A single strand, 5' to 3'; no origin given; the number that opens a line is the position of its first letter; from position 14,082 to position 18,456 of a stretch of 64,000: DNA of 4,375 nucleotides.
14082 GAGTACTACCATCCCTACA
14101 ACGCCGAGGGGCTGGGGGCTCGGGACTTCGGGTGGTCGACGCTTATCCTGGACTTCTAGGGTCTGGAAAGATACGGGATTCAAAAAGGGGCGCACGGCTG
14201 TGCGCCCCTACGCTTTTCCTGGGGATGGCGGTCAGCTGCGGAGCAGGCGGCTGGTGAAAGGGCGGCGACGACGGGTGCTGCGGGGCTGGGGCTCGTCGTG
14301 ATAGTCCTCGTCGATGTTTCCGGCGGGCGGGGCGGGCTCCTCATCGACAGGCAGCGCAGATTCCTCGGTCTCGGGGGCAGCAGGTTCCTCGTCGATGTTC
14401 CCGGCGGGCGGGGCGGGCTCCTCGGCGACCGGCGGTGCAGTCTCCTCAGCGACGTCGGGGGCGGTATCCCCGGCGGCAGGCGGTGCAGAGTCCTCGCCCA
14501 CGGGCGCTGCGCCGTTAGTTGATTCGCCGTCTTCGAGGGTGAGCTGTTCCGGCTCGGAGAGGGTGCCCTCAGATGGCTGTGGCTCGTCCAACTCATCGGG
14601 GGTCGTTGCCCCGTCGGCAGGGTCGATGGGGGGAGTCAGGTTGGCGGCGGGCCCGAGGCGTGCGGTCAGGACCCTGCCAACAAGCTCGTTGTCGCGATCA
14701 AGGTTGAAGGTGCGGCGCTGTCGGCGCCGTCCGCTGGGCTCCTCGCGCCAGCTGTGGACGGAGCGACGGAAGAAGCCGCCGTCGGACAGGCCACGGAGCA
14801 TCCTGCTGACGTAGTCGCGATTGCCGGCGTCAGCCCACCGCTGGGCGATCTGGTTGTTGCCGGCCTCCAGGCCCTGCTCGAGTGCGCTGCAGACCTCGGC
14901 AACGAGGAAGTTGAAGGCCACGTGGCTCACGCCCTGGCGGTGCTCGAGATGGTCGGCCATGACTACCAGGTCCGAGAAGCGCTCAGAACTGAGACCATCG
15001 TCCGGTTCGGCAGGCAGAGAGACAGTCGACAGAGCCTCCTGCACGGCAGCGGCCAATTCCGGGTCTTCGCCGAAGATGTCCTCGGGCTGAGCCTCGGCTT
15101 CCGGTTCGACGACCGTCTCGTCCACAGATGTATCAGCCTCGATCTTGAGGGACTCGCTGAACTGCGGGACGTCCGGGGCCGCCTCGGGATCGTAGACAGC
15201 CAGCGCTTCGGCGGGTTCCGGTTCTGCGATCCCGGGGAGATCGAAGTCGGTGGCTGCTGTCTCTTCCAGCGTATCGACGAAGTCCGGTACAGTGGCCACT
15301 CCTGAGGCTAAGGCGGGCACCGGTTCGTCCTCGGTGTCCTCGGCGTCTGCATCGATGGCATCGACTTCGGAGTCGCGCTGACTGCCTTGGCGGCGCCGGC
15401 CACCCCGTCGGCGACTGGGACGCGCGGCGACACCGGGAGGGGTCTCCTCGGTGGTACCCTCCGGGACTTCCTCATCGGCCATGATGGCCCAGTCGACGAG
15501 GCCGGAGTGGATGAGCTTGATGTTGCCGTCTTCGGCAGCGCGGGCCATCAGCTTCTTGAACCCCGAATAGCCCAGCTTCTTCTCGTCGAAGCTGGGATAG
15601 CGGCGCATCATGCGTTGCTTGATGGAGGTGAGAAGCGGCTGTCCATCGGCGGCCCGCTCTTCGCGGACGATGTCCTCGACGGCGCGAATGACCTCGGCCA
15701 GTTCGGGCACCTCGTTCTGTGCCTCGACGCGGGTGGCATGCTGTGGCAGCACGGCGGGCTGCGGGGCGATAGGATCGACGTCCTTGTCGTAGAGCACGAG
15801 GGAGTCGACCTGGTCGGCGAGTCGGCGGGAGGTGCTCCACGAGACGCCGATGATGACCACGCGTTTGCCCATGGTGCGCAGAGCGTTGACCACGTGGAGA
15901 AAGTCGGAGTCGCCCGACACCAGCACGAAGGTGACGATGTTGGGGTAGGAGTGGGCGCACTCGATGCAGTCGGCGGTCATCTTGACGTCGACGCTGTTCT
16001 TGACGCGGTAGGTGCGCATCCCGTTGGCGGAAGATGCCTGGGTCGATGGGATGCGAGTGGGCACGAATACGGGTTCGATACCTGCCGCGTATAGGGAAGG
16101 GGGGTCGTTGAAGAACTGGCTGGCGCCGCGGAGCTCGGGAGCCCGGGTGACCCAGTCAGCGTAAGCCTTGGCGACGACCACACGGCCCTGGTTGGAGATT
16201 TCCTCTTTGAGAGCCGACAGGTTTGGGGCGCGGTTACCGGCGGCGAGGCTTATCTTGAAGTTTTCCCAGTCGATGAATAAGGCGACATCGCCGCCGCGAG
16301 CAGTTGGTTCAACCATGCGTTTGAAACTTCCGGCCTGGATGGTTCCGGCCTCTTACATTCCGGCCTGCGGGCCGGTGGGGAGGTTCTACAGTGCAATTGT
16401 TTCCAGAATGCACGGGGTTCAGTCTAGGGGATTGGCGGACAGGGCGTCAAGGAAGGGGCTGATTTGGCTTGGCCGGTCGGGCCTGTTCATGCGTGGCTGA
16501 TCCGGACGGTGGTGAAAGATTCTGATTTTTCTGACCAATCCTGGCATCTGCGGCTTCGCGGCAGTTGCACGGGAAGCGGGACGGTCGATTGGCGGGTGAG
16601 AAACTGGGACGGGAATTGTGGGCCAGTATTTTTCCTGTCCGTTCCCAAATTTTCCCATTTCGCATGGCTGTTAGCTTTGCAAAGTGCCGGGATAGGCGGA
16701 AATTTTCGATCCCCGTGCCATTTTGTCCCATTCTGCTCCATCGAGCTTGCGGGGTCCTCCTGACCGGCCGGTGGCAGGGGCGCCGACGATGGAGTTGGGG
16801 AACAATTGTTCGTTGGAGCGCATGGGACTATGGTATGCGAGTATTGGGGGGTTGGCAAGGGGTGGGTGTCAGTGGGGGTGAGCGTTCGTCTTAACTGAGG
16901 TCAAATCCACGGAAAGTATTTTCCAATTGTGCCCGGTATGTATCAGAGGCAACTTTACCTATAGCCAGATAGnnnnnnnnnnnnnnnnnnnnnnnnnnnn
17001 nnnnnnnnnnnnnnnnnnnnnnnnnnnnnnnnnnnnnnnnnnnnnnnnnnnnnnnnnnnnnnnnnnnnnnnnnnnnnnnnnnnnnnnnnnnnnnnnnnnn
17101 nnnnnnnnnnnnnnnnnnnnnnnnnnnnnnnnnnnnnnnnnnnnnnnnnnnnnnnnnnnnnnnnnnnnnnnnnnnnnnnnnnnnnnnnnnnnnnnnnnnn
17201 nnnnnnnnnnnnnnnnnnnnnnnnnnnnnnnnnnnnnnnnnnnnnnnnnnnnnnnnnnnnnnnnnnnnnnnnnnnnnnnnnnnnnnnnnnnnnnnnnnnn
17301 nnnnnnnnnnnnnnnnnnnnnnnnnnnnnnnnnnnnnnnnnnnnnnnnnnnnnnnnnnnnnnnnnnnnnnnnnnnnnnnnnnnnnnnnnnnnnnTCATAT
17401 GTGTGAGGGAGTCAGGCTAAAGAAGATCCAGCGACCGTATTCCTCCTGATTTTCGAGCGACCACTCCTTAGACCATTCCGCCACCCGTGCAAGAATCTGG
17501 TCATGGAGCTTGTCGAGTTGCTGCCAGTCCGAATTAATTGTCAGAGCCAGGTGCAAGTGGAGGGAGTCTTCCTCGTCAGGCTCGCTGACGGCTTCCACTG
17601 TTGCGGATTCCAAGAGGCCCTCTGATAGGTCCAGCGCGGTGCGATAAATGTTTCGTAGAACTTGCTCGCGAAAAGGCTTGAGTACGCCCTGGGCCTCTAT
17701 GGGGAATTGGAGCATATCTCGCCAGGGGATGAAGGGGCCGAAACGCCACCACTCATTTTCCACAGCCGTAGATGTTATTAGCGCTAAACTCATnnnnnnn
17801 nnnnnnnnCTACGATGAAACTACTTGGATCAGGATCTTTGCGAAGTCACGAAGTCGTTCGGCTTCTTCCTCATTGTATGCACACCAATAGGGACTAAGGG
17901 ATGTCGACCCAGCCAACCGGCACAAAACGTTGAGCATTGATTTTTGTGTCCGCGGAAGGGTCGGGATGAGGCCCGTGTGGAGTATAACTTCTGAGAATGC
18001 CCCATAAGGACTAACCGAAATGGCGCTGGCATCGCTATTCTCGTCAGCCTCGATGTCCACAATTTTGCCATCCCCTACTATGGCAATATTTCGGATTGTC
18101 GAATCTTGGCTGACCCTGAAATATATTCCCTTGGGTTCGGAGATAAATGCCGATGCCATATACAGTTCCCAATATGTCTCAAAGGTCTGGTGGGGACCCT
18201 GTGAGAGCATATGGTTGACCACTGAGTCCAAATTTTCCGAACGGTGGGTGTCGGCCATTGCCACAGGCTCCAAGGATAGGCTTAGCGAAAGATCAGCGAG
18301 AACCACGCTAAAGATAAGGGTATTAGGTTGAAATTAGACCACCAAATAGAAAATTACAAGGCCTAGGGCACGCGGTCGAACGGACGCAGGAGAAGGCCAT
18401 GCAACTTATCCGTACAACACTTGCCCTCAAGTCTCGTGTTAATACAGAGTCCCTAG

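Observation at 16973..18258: AT-richer three-gene islet: unknown gene A, small acidic gene B and HEPN-like gene C, translationally coupled. Candidate novel toxin-antitoxin or defence module.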

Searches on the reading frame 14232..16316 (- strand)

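Call 3: search_protein_families(library=pfam, proteins=[window:14232-16316:-], max_evalue=1)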
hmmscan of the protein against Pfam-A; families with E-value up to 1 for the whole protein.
window:14232-16316:- (694 aa): 2 families
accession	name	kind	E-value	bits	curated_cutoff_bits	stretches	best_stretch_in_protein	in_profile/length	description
PF01936.24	NYN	-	1.3e-24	87.7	24.2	1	11-173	2-141/145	NYN domain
PF12872.13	OST-HTH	-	0.0013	19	23.8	1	209-257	5-52/71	OST-HTH/LOTUS domain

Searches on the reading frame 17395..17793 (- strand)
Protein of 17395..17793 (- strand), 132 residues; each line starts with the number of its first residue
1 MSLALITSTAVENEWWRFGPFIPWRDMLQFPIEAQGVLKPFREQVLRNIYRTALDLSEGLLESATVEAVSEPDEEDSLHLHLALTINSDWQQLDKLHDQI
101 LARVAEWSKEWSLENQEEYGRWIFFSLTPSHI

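Call 3: search_protein_families(library=pfam, proteins=[window:17395-17793:-], max_evalue=1)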
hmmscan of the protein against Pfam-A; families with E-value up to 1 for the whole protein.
window:17395-17793:- (132 aa): 2 families
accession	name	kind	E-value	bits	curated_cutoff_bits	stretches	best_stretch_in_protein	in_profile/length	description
PF20616.4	Caps_syn_GfcC_N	-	0.058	14.1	22.1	1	67-118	26-78/129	Capsule biosynthesis GfcC, N-terminal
PF04623.17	Adeno_E1B_55K_N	-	0.43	11.8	25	1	56-80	11-35/71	Adenovirus E1B protein N-terminus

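Call 4: search_protein_families(library=padloc, proteins=[window:17395-17793:-], max_evalue=1)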
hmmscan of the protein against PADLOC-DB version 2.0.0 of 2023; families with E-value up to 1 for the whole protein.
window:17395-17793:- (132 aa): 0 families

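Call 5: search_protein_families(library=ncbifam, proteins=[window:17395-17793:-], max_evalue=1)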
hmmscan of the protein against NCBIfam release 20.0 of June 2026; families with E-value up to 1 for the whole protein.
window:17395-17793:- (132 aa): 0 families

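Call 11: search_solved_structures(query=window:17395-17793:-, max_evalue=10)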
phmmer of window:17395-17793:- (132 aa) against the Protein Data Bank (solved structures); distinct sequences matched with E-value up to 10: 2.
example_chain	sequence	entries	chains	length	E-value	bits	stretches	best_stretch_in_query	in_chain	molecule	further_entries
8jqe_A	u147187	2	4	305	0.0083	19.5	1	27-94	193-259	YdjC family protein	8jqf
4cic_A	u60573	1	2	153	0.71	13.3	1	64-104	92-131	TRANSCRIPTIONAL REGULATOR, BADM/RRF2 FAMILY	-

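Call 23: search_solved_structures(query=A2, max_evalue=10, show_alignments=2)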
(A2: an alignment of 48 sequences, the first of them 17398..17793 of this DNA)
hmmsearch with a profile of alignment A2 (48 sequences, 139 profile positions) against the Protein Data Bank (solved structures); distinct sequences matched with E-value up to 10: 4.
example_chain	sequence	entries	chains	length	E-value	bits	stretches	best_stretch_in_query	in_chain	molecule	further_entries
1vpm_A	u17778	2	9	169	0.009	19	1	22-80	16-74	acyl-CoA hydrolase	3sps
3jd5_a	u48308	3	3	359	0.46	13.4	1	25-58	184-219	28S ribosomal protein S22, mitochondrial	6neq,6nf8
1gny_A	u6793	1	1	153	1.2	12.1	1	85-113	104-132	XYLANASE 10C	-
1p6x_A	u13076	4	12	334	1.3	12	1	23-69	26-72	Thymidine kinase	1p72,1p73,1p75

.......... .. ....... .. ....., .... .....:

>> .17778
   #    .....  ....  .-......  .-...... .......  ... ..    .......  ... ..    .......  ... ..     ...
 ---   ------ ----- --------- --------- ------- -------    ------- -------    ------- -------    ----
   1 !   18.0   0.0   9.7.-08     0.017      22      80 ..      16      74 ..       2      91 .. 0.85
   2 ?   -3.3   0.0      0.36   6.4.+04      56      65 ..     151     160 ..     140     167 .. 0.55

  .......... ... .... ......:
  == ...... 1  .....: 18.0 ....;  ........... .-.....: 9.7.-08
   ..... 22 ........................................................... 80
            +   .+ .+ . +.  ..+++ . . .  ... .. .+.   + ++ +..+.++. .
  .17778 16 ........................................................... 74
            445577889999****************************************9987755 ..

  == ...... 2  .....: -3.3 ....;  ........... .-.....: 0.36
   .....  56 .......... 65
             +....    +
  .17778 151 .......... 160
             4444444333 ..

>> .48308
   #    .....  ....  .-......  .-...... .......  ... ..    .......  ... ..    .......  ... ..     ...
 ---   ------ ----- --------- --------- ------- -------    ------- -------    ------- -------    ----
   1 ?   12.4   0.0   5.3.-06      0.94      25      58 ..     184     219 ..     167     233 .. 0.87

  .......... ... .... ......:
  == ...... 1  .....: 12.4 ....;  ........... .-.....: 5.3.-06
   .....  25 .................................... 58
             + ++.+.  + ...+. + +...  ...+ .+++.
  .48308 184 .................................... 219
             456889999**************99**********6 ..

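Call 26: find_homologous_proteins(query=window:17398-17793:-, max_evalue=0.001)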
Query window:17398-17793:- (132 aa): 42 proteins with E <= 0.001 among 58 candidates.
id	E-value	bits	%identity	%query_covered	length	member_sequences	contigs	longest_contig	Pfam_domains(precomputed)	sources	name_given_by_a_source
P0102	3.2e-81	288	99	100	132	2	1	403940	-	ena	-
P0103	2.5e-60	220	76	100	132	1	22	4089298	-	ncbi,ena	-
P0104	6.2e-55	203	71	100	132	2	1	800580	-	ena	-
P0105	2.3e-54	201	70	100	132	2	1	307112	-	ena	-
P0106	4.8e-53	197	67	98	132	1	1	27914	-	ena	-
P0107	2.7e-52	194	66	100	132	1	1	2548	-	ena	-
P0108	9.7e-52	193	69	100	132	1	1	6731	-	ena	-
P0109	1.5e-51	192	64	100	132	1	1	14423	-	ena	-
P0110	2.4e-51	191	69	96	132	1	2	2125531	-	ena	-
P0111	4.3e-51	190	68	100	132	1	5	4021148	-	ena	-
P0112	1.1e-50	189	67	100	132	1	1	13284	-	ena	-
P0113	2.3e-50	188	67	100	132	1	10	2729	-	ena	-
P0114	2.6e-49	185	67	100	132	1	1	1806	-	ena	-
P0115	3.9e-49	184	66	100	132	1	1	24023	-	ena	-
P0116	7.0e-49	183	62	98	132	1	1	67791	-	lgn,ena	-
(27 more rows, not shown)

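Call 40: predict_structure(alignment_id=A5)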
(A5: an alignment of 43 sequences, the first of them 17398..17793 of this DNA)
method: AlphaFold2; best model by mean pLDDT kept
length: 132 residues; sequences in the alignment: 43
mean_pLDDT: 83.0   pTM: 0.75
mean pLDDT of the five models: 83.0, 82.7, 81.6, 81.0, 81.0
residues with pLDDT >= 90: 85; 70-90: 16; 50-70: 14; < 50: 17
segments of 3 or more residues with pLDDT < 50: 1-15
pLDDT, mean of each block of 10 residues (from residue 1): 38 46 74 89 96 93 92 74 96 96 96 95 94 80
secondary structure, 60 per line:
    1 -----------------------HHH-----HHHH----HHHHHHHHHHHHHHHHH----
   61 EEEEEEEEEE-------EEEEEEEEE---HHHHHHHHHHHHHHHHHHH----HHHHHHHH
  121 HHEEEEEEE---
elements in order: H32-35 H40-56 E61-70 E78-86 H90-108 H113-122 E123-129

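Call 43: fold_search(model_id=the predicted structure, library=pdb)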
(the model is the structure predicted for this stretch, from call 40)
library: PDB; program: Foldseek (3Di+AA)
matches with E <= 10: 998; with E <= 0.001: 0
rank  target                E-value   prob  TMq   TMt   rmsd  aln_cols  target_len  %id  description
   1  9jxc_A                9.0e-03  0.95  0.34  0.32   5.9        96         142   14  Crystal Structure of AbOhr-R15C (released 2024-11-06)
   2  6rwx_a                1.2e-02  0.60  0.27  0.22   9.2       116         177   20  Periplasmic inner membrane ring of the Shigella type 3 secretion system (released 2020-02-12)
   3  9jxc_B                3.3e-02  0.91  0.38  0.36   5.9       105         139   12  Crystal Structure of AbOhr-R15C (released 2024-11-06)
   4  7ah9_6A               3.5e-02  0.51  0.28  0.22   9.7       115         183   14  Substrate-engaged type 3 secretion system needle complex from Salmonella enterica typhimurium - SpaR state 1 (released 2021-03-17)
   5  6mjn_B                3.7e-02  0.63  0.29  0.28   6.5        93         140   12  Crystal structure of an organic hydroperoxide resistance protein OsmC, predicted redox protein, regulator of sulfide b (released 2018-10-03)
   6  8j7w_A                4.2e-02  0.85  0.34  0.19   5.6        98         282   14  Cryo-EM structure of hZnT7-Fab complex in zinc state 2, determined in heterogeneous conformations- one subunit in an i (released 2023-09-20)
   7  8j7w_B                4.2e-02  0.84  0.34  0.19   5.6        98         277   14  Cryo-EM structure of hZnT7-Fab complex in zinc state 2, determined in heterogeneous conformations- one subunit in an i (released 2023-09-20)
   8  5tcp_0                4.2e-02  0.35  0.26  0.20   9.5       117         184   14  Near-atomic resolution cryo-EM structure of the periplasmic domains of PrgH and PrgK (released 2016-12-21)
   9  8axn_a                4.2e-02  0.30  0.25  0.20   9.2       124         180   17  Inner membrane ring and secretin N0 N1 domains of the type 3 secretion system of Shigella flexneri (released 2023-03-01)
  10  8j7u_A                4.8e-02  0.82  0.33  0.19   5.7        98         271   14  Cryo-EM structure of hZnT7-Fab complex in zinc-bound state, determined in outward-facing conformation (released 2023-09-20)
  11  3eer                  4.8e-02  0.66  0.32  0.31   5.9        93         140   14  High resolution structure of putative organic hydroperoxide resistance protein from Vibrio cholerae O1 biovar eltor str. (released 2008-10-21)
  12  8j80_B                5.2e-02  0.84  0.34  0.18   5.5        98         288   14  Cryo-EM structure of hZnT7-Fab complex in zinc state 1, determined in heterogeneous conformations- one subunit in an i (released 2023-09-20)
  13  6h8a                  5.2e-02  0.66  0.29  0.40   6.3        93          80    6  MamM CTD D249N - Cadmium form (released 2019-08-14)
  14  6h84                  5.2e-02  0.66  0.28  0.39   6.2        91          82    8  MamM CTD D249H - Cadmium form (released 2019-08-14)
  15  9jx6_A                5.2e-02  0.63  0.31  0.29   6.9       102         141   15  Crystal Structure of wild type Ab-ohrB (released 2024-11-06)
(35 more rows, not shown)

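Call 108: search_protein_families(library=phrogs, proteins=[window:17398-17793:-], max_evalue=0.1)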
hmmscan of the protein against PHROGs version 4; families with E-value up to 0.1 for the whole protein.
window:17398-17793:- (132 aa): 0 families

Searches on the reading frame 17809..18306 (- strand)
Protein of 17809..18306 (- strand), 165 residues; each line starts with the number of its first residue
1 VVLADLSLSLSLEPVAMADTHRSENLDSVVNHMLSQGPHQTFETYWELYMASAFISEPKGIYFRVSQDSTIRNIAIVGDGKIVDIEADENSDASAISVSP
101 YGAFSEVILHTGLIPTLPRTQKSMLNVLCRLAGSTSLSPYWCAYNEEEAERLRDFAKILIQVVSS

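Call 3: search_protein_families(library=pfam, proteins=[window:17809-18306:-], max_evalue=1)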
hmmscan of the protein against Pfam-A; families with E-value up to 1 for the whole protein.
window:17809-18306:- (165 aa): 0 families

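Call 4: search_protein_families(library=padloc, proteins=[window:17809-18306:-], max_evalue=1)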
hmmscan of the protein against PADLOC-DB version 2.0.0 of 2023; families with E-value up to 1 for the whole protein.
window:17809-18306:- (165 aa): 0 families

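Call 5: search_protein_families(library=ncbifam, proteins=[window:17809-18306:-], max_evalue=1)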
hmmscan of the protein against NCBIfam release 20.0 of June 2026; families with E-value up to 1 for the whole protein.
window:17809-18306:- (165 aa): 0 families

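Call 53: search_protein_families(library=pfam, alignment_id=A3, max_evalue=1)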
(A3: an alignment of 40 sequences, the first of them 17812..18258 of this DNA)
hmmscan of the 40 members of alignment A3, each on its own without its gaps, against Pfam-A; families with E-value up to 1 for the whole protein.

A. member 1, window:17812-18258:- (149 aa): 0 families

B. families by the number of members that match (of 40 scanned): 23 families
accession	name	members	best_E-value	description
PF22585.3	Sialidase-like_CBM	6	0.06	Sialidase-like, CBM domain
PF11992.13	TgpA_N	3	0.00048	TgpA N-terminal domain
PF20990.2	DUF2207_C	3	0.02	Predicted membrane protein (DUF2207) C-terminal domain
PF00487.30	FA_desaturase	2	0.003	Fatty acid desaturase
PF01105.29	EMP24_GP25L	2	0.0035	emp24/gp25L/p24 family/GOLD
PF16346.12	GH32_BT1760-like_C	2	0.024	GH32, BT1760-like, C-terminal domain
PF21351.2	TetR_C_41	2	0.032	Tetracyclin repressor-like, C-terminal domain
PF04151.21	PPC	2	0.087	Bacterial pre-peptidase C-terminal domain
PF20995.3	Tla3_C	1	0.01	Type VI lipase adapter protein Tla3, C-terminal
PF07584.16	BatA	1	0.034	Aerotolerance regulator N-terminal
PF19599.4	DUF6104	1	0.07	Family of unknown function (DUF6104)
PF20351.4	DUF6646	1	0.078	Family of unknown function (DUF6646)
PF13897.11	GOLD_2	1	0.095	Golgi-dynamics membrane-trafficking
PF21956.1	DUF6922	1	0.11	Family of unknown function (DUF6922)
PF14639.11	YqgF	1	0.12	Holliday-junction resolvase-like of SPT6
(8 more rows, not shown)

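Call 71: search_solved_structures(query=A9, max_evalue=10, show_alignments=2)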
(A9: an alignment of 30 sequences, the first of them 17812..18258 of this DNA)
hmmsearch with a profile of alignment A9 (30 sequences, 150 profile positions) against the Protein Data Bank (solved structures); distinct sequences matched with E-value up to 10: 0.

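Call 73: find_homologous_proteins(query=A9, max_evalue=0.001)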
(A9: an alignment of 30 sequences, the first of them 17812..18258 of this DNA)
Query A9 (30 sequences) (149 aa, profile of the alignment): 17 proteins with E <= 0.001 among 3951 candidates.
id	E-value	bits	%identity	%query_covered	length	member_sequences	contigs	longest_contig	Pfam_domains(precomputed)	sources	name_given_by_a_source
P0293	2.0e-52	195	32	100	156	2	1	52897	-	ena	-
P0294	2.0e-49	185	100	100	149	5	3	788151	-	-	-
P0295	4.3e-49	184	30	99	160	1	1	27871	-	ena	-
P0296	1.3e-47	179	27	99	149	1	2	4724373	-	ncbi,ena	-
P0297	1.3e-45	173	58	99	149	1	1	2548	-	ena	-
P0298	1.8e-45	172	68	99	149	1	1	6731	-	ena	-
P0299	1.5e-44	169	26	97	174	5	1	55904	-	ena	-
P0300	3.4e-44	168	27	97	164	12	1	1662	-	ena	-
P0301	4.1e-44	168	59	99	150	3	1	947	-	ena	-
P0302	8.1e-44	167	56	99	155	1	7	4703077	-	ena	-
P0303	3.0e-43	165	26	92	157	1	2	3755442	-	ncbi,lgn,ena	-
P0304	9.4e-43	163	27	93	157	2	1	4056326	-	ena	-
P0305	1.0e-41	160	53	99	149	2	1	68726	-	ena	-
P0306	8.6e-41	157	61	99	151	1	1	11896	-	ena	-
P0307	2.2e-39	153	26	83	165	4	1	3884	-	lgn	-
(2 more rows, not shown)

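Call 74: find_encoding_contigs(protein=P0294, flank=6000, max_places=4)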
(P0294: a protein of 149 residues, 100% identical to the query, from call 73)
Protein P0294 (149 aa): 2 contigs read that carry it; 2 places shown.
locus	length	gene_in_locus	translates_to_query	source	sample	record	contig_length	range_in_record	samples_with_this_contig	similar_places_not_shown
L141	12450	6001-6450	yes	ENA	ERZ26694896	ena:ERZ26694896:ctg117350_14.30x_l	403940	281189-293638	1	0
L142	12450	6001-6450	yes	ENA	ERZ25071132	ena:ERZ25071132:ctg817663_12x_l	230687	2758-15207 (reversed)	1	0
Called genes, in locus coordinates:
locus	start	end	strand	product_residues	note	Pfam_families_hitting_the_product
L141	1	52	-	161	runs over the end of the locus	-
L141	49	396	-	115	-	-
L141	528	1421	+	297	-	PF01522:Polysacc_deac_1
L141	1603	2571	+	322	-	PF08240:ADH_N, PF00107:ADH_zinc_N, PF13602:ADH_zinc_N_2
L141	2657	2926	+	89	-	-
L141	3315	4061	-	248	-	PF00106:adh_short, PF08659:KR (weak), PF13561:adh_short_C2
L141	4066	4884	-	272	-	-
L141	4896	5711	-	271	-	PF00106:adh_short, PF13561:adh_short_C2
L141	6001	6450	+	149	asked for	-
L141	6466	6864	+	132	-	-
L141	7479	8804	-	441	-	PF13701:DDE_Tnp_1_4, PF01609:DDE_Tnp_1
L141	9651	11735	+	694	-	PF01936:NYN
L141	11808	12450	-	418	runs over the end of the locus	PF22422:MGH1-like_GH, PF01204:Trehalase (weak), PF03200:Glyco_hydro_63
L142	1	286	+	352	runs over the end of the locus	PF01925:TauE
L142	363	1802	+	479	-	PF05598:DUF772, PF01609:DDE_Tnp_1, PF13751:DDE_Tnp_1_6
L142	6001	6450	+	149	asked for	-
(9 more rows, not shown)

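Call 108: search_protein_families(library=phrogs, proteins=[window:17812-18258:-], max_evalue=0.1)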
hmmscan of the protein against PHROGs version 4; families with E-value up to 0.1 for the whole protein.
window:17812-18258:- (149 aa): 0 families
